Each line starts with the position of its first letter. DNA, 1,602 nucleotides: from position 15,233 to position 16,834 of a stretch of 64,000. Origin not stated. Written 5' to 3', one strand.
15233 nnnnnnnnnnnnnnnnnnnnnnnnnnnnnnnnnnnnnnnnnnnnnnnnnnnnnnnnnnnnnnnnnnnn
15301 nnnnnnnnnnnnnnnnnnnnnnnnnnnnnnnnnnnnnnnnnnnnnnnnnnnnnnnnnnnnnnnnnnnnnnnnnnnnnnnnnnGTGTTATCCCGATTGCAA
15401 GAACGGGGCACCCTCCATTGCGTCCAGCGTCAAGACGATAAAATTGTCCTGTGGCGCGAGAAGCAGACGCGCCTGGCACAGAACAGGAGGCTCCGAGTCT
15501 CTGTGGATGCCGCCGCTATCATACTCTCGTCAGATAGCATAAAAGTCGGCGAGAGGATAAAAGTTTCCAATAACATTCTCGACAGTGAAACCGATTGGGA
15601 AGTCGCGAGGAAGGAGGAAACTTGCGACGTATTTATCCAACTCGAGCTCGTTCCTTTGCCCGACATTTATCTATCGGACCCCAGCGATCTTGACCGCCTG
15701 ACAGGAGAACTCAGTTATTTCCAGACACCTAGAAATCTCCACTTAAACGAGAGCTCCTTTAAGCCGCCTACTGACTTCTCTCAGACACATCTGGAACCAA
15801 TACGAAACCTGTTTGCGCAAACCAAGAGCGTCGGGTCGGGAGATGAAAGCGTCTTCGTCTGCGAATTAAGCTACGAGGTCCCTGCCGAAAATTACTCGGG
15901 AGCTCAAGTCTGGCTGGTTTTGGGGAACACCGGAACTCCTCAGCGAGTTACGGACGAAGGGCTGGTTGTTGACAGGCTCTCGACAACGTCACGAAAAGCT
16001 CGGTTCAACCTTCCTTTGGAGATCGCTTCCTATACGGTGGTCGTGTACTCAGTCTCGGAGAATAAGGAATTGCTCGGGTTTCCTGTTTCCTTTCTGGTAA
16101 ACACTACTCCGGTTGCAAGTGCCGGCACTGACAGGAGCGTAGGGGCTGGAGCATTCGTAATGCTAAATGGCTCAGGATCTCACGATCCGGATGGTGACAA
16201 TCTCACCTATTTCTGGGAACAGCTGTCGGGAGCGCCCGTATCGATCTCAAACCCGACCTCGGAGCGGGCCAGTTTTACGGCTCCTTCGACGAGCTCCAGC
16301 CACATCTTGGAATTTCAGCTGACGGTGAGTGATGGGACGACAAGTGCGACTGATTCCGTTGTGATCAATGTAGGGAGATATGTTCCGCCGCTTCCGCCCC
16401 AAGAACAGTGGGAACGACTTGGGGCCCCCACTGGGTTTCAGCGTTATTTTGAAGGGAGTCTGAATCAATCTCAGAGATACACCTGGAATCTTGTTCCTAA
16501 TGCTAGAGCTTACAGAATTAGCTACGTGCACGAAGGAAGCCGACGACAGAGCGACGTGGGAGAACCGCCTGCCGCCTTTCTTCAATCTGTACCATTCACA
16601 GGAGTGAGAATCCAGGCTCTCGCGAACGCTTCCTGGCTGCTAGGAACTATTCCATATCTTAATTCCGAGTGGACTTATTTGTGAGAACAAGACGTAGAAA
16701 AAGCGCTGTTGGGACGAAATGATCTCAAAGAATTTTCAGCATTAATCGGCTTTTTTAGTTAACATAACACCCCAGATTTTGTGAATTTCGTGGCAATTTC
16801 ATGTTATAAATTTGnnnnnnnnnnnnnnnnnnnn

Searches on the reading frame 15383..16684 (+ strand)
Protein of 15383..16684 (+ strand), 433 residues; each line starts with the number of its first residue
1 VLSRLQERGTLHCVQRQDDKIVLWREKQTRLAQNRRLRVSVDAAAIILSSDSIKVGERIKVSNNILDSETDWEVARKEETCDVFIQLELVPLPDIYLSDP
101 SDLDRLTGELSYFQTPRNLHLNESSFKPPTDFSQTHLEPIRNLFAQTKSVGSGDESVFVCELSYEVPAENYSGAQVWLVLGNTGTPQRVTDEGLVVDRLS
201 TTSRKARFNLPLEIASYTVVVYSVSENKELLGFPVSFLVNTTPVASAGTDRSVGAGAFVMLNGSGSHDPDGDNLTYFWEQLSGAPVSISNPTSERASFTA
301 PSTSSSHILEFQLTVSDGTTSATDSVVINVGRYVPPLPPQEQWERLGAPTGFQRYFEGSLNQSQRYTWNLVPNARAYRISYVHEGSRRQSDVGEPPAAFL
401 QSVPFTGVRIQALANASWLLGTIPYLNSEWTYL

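Call 8: search_protein_families(library=pfam, proteins=[window:15383-16684:+])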
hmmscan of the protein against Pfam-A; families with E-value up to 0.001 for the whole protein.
window:15383-16684:+ (433 aa): 5 families
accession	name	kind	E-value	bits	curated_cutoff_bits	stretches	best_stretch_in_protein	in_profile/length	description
PF22352.2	K319L-like_PKD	-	5.8e-16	58.7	27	1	247-330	1-84/84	K319L-like, PKD domain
PF18911.6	PKD_4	-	4.4e-08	33.5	27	1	240-279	1-40/85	PKD domain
PF21027.3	Sde0182_C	-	2.1e-05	25.5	27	1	259-320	2-70/83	Cellulose-binding protein Sde0182, C-terminal domain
PF02010.21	REJ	-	0.00038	19.6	25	1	247-329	90-197/452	REJ domain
PF17963.7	Big_9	-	0.00072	20.8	23.6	1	240-328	1-88/89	Bacterial Ig domain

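Call 30: find_homologous_proteins(query=window:15383-16684:+, max_evalue=0.00001)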
Query window:15383-16684:+ (433 aa): 105 proteins with E <= 0.00001 among 7568 candidates.
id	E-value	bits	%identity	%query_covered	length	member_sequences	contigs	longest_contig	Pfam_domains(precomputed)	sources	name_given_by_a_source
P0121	3.0e-100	354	87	45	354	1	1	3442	-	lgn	-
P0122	9.7e-89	316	45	30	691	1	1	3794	PF21027.4,PF22352.3,PF17963.8,PF17892.8,PF13860.13,PF02010.22,PF18911.7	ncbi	-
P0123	3.4e-76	275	48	23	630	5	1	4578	PF21027.4,PF22352.3,PF17963.8,PF18968.6,PF17803.8,PF28432.1,PF22839.3,PF02010.22,PF18911.7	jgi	jgi:uncharacterized protein YmfQ (DUF2313 family)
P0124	1.1e-69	253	42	24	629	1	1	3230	PF21027.4,PF22352.3,PF17803.8,PF22839.3,PF02010.22,PF18911.7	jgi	-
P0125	2.9e-69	252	47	21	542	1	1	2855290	PF21027.4,PF13895.13,PF22352.3,PF17963.8,PF02010.22,PF18911.7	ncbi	ncbi:MAG: PKD domain-containing protein [Syntrophobacteraceae bacterium]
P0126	5.6e-67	245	56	58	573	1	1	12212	-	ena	-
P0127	8.1e-63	231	48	23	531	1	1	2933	PF21027.4,PF22352.3,PF17963.8,PF18968.6,PF17803.8,PF22839.3,PF02010.22,PF18911.7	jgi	jgi:hypothetical protein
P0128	1.4e-62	230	48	23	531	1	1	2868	PF21027.4,PF22352.3,PF17963.8,PF18968.6,PF17803.8,PF22839.3,PF02010.22,PF18911.7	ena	-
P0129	5.9e-61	225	41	23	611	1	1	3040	PF21027.4,PF22352.3,PF17963.8,PF17803.8,PF02010.22,PF18911.7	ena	-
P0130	1.8e-58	217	40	32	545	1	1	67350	PF21027.4,PF22352.3,PF00801.27,PF17963.8,PF18968.6,PF02010.22,PF18911.7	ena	-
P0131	3.2e-55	206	48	18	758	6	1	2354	PF21027.4,PF22352.3,PF17963.8,PF17803.8,PF02010.22,PF18911.7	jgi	-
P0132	1.1e-50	191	42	22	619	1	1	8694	PF21027.4,PF22352.3,PF00801.27,PF17963.8,PF18968.6,PF16389.12,PF02010.22,PF00041.28,PF18911.7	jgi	-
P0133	9.0e-50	188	48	22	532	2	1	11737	PF21027.4,PF22352.3,PF00801.27,PF17963.8,PF18968.6,PF05345.19,PF02010.22,PF18911.7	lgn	-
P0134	5.9e-49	185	41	72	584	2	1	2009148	PF22352.3,PF17963.8,PF18911.7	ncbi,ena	-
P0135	2.5e-42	163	45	24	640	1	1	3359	PF14312.13,PF21027.4,PF22352.3,PF17963.8,PF02010.22,PF18911.7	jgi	jgi:hypothetical protein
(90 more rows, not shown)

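Call 32: find_encoding_contigs(protein=P0121, flank=10000, max_places=3)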
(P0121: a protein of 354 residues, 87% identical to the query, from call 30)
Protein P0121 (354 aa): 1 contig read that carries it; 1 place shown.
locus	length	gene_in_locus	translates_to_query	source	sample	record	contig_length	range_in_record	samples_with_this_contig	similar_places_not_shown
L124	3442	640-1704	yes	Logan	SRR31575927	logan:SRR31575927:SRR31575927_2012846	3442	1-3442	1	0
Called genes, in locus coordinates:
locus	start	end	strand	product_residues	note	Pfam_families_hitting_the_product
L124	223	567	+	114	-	-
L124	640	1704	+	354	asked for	-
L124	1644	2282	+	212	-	PF17963:Big_9 (weak), PF18911:PKD_4, PF22352:K319L-like_PKD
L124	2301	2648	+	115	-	-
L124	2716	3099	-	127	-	-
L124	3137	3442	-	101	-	?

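Call 33: find_encoding_contigs(protein=P0126, flank=10000, max_places=3)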
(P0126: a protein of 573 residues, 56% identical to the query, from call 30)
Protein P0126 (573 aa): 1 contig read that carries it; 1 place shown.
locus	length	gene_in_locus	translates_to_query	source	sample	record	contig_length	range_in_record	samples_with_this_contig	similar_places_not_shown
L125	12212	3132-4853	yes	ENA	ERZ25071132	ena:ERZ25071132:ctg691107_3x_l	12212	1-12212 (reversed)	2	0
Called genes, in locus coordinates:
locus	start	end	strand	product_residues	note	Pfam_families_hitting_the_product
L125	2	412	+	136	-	?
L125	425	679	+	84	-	-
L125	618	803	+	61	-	-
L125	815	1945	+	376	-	-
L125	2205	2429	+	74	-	-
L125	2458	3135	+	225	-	-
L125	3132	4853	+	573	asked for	-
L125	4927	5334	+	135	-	-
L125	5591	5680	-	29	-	-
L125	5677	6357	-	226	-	PF09588:YqaJ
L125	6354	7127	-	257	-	PF04404:ERF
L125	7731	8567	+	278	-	PF01555:N6_N4_Mtase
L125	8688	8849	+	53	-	-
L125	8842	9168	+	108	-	-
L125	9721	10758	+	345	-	PF05204:Hom_end, PF14528:LAGLIDADG_3 (weak)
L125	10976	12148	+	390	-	-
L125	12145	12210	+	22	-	?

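Call 63: search_protein_families(library=phrogs, proteins=[window:15383-16684:+], max_evalue=0.01)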
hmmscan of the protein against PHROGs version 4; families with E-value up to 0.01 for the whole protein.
window:15383-16684:+ (433 aa): 0 families
